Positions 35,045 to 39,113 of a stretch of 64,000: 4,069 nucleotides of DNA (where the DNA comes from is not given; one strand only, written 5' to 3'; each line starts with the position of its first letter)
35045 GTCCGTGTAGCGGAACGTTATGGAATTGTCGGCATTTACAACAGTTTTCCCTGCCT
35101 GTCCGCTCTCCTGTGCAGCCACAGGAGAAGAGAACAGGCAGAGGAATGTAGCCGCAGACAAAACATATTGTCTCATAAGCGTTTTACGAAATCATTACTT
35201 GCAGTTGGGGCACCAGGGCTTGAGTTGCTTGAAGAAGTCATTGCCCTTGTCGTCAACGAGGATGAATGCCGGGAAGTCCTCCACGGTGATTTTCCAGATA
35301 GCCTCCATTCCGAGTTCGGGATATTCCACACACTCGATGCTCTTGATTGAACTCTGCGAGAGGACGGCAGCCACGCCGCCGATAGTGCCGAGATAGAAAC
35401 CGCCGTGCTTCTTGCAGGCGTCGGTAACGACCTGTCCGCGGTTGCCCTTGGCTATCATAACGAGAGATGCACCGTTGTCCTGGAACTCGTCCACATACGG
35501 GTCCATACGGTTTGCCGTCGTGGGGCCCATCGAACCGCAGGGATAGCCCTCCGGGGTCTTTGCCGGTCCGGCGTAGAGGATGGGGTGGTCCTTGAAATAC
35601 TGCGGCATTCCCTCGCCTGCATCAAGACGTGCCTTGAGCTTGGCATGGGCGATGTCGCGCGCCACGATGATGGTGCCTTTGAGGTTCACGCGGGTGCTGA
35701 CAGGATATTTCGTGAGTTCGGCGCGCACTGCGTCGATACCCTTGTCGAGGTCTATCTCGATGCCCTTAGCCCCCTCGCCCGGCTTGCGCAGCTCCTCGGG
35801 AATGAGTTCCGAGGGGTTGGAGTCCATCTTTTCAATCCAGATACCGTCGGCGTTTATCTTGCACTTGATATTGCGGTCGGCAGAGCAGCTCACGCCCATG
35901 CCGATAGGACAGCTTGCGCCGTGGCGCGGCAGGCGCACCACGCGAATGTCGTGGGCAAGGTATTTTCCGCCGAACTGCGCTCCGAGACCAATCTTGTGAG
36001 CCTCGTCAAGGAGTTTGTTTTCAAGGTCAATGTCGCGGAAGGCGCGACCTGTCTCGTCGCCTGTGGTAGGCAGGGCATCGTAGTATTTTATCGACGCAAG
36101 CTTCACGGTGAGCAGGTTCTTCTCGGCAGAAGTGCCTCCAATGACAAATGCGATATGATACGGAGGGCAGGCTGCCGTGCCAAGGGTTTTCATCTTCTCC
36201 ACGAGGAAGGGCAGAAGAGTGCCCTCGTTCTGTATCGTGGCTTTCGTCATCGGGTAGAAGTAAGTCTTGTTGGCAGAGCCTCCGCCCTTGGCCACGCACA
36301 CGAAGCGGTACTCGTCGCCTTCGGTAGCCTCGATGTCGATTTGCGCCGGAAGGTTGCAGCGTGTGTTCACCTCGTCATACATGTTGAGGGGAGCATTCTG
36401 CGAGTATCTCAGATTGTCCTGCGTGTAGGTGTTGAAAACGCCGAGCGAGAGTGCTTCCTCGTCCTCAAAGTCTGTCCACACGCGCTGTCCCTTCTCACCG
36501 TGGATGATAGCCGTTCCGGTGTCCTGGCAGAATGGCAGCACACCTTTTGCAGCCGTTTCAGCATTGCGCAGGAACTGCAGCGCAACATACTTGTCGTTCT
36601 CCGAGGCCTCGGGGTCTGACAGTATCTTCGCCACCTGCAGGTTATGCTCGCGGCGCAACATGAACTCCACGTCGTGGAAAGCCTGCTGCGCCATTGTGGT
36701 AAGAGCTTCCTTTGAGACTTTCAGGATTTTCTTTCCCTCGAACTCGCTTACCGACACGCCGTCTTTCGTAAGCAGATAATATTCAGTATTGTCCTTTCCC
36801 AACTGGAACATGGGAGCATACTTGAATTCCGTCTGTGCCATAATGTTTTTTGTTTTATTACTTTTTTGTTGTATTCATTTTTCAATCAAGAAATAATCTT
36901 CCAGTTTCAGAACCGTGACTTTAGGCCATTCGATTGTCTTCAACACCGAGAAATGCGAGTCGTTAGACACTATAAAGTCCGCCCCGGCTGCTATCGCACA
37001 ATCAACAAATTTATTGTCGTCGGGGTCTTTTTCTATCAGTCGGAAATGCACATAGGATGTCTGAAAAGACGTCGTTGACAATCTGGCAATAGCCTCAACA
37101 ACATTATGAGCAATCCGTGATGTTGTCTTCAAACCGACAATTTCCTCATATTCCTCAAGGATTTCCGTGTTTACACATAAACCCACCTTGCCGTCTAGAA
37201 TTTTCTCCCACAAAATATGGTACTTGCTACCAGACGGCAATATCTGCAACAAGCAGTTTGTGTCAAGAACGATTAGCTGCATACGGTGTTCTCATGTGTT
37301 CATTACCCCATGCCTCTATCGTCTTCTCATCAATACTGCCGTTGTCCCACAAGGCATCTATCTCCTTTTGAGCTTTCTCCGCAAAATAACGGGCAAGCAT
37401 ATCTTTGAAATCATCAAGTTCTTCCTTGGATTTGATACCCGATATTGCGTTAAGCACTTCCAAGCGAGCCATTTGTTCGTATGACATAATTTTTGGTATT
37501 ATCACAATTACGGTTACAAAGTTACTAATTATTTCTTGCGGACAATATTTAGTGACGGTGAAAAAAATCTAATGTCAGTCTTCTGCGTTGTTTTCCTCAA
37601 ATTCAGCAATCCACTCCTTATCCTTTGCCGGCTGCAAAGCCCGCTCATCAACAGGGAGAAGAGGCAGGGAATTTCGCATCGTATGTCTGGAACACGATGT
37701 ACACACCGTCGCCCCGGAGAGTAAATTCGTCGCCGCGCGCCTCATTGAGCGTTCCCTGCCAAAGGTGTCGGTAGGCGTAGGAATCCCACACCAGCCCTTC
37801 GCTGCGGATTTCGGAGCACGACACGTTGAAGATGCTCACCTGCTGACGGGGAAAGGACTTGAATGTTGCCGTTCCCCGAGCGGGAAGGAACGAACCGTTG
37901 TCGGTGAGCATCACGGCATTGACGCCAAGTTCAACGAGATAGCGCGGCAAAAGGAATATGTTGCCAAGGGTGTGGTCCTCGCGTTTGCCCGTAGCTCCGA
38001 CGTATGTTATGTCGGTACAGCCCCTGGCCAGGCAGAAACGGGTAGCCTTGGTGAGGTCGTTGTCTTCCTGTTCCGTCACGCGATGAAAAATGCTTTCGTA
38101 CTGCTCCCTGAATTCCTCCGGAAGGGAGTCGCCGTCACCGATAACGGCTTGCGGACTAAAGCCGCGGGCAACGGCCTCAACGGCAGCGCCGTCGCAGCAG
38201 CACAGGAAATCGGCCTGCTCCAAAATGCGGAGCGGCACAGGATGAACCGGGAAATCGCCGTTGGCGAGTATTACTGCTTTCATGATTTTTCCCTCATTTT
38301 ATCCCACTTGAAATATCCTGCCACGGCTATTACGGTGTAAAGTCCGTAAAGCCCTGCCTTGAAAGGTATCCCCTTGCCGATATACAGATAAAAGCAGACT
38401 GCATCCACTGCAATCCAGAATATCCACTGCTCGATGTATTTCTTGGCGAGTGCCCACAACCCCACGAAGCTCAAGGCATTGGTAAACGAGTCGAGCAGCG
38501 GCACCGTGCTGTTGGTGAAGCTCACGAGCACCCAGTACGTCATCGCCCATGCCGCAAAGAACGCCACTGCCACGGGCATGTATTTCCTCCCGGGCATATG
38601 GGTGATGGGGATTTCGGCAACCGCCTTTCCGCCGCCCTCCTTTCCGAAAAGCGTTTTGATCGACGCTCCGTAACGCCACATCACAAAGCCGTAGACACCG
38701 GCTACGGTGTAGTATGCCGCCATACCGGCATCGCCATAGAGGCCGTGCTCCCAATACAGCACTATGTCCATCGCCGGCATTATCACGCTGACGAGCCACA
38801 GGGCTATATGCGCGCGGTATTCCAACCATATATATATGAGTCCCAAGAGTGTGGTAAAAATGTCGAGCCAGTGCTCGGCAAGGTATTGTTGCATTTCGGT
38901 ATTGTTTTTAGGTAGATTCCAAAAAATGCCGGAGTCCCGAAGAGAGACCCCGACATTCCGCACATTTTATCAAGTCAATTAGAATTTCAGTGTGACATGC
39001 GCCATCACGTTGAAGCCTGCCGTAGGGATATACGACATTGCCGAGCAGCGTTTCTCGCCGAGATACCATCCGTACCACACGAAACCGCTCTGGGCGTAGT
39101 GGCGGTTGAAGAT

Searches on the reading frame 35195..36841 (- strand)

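Call 42: search_protein_families(library=pfam, proteins=[window:35195-36841:-], max_evalue=0.00001)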
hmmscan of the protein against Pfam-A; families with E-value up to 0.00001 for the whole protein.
window:35195-36841:- (548 aa): 2 families
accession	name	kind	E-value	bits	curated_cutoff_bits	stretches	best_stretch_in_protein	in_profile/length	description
PF05683.17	Fumerase_C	-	2.2e-81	272.5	22.2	1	333-539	1-204/205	Fumarase C-terminus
PF05681.19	Fumerase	-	7.1e-77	258.8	25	1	50-327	3-269/270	Fumarate hydratase (Fumerase)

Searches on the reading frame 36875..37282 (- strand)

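Call 42: search_protein_families(library=pfam, proteins=[window:36875-37282:-], max_evalue=0.00001)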
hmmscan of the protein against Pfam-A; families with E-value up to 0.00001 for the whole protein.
window:36875-37282:- (135 aa): 2 families
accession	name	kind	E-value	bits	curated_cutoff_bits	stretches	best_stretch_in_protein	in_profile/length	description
PF13470.12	PIN_3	-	2.6e-18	67.3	27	1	4-109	2-114/115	PIN domain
PF01850.27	PIN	-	1.7e-06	29.1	23.6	1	4-113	1-116/120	PIN domain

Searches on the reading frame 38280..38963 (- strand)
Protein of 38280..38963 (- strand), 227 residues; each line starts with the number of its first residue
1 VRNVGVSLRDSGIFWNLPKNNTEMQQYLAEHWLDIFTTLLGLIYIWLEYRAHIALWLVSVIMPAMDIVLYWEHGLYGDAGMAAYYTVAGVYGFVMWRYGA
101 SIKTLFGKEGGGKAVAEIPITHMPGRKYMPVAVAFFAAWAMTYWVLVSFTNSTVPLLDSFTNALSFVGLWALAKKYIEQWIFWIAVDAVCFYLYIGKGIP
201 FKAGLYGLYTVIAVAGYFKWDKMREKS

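Call 43: search_protein_families(library=pfam, proteins=[window:38280-38963:-], max_evalue=0.00001)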
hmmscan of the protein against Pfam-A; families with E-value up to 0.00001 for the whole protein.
window:38280-38963:- (227 aa): 1 family
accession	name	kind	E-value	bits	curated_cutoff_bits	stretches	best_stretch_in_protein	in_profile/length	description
PF04973.17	NMN_transporter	-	7.8e-51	172.9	27.3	1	31-222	1-175/175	Nicotinamide mononucleotide transporter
